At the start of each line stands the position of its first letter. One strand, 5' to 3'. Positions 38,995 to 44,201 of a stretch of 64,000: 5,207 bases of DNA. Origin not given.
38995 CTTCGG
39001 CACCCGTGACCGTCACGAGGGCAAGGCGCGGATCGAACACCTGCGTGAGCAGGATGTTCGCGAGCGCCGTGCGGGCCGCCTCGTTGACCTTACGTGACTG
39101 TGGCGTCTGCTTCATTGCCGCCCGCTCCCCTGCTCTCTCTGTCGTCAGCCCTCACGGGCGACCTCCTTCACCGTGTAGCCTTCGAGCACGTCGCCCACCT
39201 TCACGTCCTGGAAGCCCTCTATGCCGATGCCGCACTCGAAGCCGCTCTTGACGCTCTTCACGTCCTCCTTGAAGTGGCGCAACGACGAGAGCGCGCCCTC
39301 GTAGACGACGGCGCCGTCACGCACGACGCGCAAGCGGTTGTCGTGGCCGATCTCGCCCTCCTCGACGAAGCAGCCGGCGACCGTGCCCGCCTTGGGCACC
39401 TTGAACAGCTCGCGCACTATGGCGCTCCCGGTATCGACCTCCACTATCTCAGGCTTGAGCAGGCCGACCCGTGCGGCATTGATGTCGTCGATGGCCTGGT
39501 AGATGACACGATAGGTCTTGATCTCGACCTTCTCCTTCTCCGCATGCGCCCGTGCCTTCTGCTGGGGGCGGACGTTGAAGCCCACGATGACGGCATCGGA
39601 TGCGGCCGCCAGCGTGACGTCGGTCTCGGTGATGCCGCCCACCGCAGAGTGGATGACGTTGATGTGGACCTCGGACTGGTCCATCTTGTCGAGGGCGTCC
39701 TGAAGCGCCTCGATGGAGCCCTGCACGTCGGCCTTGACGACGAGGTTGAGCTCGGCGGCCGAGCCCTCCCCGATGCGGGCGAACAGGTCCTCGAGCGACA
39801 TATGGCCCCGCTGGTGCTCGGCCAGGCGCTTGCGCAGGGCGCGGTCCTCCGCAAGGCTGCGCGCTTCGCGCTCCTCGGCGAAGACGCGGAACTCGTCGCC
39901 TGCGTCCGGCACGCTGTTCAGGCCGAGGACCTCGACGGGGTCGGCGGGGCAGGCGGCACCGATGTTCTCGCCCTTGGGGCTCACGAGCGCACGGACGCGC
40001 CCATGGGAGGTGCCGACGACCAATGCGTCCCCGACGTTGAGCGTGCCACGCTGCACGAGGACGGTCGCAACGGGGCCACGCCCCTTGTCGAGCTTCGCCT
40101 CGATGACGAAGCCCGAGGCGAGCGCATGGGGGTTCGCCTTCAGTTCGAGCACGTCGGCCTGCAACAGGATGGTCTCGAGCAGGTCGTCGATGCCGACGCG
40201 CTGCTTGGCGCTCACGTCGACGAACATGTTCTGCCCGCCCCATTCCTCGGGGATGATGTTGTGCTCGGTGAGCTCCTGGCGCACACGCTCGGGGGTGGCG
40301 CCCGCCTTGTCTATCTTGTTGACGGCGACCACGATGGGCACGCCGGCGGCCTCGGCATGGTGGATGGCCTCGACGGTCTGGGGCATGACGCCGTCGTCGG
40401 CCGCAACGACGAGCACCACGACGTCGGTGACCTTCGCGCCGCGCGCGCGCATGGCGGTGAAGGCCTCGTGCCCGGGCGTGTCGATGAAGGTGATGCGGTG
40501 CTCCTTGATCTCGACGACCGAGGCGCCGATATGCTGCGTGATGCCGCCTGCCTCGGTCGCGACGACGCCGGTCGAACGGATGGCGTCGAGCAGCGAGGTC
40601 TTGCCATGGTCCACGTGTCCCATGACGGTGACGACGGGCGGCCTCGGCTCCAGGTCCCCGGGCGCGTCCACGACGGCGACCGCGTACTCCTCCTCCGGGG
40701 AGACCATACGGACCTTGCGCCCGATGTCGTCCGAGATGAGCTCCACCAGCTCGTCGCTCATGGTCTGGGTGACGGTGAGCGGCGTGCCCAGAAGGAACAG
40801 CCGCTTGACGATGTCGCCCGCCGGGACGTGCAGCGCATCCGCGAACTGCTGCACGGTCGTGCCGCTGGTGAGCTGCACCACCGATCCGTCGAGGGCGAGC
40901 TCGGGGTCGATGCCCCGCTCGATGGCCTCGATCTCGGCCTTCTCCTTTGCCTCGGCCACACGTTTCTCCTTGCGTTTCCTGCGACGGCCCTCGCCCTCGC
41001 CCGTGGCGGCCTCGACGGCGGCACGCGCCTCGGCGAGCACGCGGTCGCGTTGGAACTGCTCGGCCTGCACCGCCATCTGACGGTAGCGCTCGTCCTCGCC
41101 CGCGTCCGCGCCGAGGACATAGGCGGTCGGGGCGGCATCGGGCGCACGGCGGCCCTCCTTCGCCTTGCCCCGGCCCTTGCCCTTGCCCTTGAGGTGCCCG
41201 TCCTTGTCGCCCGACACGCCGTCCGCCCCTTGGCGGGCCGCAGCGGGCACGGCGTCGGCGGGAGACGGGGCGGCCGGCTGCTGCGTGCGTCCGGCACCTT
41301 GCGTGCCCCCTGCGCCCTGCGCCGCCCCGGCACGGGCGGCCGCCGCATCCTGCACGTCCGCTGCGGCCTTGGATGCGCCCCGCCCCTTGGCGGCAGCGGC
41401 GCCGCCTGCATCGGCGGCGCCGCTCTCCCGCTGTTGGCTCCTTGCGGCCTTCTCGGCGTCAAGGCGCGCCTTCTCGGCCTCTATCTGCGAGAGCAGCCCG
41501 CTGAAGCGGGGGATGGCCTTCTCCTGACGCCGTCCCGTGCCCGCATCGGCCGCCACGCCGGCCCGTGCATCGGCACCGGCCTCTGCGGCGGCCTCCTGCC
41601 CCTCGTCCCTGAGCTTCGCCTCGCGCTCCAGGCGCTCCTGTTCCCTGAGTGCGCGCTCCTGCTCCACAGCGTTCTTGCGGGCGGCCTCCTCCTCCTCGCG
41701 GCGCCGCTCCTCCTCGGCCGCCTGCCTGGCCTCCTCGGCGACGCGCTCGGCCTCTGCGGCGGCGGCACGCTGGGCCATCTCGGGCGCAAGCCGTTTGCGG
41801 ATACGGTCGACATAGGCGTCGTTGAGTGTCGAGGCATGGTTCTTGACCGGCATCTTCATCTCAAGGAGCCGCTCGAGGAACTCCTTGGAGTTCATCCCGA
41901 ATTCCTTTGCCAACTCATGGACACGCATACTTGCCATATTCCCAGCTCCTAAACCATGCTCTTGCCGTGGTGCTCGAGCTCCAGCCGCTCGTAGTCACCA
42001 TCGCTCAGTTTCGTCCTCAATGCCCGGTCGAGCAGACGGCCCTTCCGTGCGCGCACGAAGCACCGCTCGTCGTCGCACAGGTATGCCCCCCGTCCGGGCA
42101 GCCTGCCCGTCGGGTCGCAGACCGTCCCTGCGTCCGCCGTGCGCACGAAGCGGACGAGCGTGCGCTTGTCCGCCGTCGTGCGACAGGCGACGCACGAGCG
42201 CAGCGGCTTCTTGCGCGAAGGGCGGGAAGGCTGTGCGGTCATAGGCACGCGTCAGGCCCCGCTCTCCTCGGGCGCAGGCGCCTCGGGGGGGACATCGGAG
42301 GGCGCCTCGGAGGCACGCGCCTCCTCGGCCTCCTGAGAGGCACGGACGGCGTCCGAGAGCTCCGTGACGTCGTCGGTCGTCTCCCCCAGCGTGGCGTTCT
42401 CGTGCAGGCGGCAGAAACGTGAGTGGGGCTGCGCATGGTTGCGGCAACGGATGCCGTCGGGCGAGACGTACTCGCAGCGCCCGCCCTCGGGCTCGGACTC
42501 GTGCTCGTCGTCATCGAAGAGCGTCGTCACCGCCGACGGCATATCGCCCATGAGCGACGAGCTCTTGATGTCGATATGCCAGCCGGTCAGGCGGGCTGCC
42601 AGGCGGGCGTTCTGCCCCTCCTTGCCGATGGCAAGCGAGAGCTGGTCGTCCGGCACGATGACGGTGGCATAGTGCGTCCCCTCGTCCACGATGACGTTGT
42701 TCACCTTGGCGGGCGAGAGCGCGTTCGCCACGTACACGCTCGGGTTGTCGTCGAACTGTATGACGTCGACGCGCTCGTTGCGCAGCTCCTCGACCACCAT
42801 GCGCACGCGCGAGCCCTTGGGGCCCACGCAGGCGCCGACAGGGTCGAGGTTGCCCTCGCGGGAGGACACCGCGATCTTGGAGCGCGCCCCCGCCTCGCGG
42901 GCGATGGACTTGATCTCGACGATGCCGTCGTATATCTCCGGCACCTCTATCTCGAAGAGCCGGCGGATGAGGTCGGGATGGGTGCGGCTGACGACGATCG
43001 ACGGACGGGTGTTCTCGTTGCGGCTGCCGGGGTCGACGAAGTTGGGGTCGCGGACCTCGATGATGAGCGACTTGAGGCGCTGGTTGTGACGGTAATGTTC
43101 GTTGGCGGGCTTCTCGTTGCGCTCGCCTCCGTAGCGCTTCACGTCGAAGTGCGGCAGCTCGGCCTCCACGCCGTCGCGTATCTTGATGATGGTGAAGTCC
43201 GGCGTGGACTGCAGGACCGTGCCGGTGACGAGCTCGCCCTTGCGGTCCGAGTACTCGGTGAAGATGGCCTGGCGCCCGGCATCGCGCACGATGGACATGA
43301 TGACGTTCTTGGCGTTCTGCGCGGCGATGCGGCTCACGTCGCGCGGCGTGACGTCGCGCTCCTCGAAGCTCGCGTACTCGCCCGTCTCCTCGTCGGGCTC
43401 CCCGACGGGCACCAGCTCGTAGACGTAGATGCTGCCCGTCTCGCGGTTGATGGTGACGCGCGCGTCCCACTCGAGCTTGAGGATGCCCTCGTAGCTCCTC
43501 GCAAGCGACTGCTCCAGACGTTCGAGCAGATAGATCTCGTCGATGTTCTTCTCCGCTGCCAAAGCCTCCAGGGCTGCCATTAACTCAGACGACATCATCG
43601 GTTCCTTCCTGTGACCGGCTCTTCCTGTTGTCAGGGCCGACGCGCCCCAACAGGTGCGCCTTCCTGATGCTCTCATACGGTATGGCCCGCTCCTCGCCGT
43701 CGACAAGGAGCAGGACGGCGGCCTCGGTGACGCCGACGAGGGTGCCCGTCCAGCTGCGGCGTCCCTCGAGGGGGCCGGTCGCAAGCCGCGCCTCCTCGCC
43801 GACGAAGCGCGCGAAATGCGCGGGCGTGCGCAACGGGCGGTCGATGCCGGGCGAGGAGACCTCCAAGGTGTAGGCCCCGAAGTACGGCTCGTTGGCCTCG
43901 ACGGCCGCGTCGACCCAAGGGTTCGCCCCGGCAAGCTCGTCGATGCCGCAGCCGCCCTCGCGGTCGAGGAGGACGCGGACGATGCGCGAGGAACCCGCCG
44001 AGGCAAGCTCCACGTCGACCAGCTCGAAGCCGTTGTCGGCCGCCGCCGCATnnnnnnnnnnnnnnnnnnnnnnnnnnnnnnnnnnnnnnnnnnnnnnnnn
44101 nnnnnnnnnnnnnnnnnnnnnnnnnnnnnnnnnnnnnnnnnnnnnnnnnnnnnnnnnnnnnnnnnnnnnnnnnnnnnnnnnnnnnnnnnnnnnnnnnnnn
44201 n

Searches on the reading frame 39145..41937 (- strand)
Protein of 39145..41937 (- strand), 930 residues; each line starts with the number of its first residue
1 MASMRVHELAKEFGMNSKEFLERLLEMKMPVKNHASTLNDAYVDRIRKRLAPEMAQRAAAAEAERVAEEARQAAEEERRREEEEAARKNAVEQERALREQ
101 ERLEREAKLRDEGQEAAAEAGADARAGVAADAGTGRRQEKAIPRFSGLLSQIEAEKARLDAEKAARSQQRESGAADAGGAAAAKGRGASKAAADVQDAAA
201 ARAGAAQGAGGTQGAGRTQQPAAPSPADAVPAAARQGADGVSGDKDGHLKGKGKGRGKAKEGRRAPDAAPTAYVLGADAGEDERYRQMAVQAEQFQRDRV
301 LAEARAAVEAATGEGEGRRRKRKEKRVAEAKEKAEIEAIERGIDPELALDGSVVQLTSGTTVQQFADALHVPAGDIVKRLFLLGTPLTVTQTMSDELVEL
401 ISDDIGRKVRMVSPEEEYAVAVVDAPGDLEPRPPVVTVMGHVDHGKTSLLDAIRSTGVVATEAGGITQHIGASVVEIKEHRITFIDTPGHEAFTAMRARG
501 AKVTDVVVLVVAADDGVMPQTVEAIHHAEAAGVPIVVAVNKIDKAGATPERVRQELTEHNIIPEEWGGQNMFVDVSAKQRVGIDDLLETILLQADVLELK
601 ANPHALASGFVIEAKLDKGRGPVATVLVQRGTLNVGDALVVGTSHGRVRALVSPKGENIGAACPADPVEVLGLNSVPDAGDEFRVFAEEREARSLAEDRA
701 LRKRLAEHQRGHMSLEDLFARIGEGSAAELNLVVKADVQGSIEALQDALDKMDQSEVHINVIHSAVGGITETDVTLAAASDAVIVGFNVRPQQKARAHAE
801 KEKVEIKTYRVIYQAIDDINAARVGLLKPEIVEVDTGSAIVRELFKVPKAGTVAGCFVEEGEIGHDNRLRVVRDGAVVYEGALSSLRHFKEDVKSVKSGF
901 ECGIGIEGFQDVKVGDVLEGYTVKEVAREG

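Call 24: search_protein_families(library=pfam, proteins=[window:39145-41937:-], max_evalue=0.001)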
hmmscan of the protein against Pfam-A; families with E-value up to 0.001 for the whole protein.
window:39145-41937:- (930 aa): 10 families
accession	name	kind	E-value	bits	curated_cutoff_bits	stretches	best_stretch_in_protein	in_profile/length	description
PF11987.13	IF-2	-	4.3e-43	146.4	27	1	708-819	5-116/117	Translation-initiation factor 2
PF00009.33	GTP_EFTU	-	9e-37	126.9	26.5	1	436-591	6-183/188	Elongation factor Tu GTP binding domain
PF22042.2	EF-G_D2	-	3.2e-28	98.1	27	1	607-685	2-83/84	Elongation factor G domain 2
PF04760.21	IF2_N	-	7.3e-22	77.3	25.3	2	1-48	1-48/53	Translation initiation factor IF-2, N-terminal region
PF01926.29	MMR_HSR1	-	4.5e-11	43.3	21.9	1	436-541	2-113/113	50S ribosome-binding GTPase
PF03144.31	GTP_EFTU_D2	-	2.4e-09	37.9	30.3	1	851-918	1-72/73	Elongation factor Tu domain 2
PF00071.28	Ras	-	3.6e-06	27.1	21.6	1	437-591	3-157/162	Ras family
PF00025.27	Arf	-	5.6e-06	26.4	22.3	1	439-590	20-170/174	ADP-ribosylation factor family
PF09439.16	SRPRB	-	5.9e-05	23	25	1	434-558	4-135/178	Signal recognition particle receptor beta subunit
PF02421.24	FeoB_N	-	0.00016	21.7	27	1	436-588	3-154/156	Ferrous iron transport protein B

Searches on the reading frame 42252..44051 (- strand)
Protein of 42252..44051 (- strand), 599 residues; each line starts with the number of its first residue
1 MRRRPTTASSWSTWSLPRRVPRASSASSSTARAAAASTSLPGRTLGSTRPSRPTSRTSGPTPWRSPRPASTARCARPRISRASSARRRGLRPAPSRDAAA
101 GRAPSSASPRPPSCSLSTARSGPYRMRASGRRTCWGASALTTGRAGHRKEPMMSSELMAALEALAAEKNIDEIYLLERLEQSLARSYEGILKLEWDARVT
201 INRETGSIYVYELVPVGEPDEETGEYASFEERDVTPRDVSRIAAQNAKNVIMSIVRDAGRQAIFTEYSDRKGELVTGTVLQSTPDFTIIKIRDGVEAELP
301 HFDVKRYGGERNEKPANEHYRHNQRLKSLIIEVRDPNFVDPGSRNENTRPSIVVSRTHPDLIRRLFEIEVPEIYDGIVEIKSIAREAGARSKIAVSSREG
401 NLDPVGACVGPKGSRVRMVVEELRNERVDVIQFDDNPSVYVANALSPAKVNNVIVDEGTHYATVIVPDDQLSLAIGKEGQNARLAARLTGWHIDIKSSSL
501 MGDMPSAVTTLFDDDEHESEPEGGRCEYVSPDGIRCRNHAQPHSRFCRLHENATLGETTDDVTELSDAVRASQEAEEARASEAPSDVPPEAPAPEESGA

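Call 24: search_protein_families(library=pfam, proteins=[window:42252-44051:-], max_evalue=0.001)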
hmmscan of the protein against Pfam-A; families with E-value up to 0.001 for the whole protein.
window:42252-44051:- (599 aa): 4 families
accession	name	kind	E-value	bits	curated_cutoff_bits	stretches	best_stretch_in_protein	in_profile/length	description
PF13184.12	KH_5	-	6.8e-26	90.6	27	1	387-454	1-68/69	NusA-like KH domain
PF08529.16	NusA_N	-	1.8e-14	54.4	23.8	1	156-261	1-119/119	NusA N-terminal domain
PF23095.1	KH_NusA_C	-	0.00014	22.2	34.2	0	466-496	5-35/59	Transcription termination/antitermination protein NusA, KH domain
PF07650.23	KH_2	-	0.00044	20.5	22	0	440-483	5-48/78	KH domain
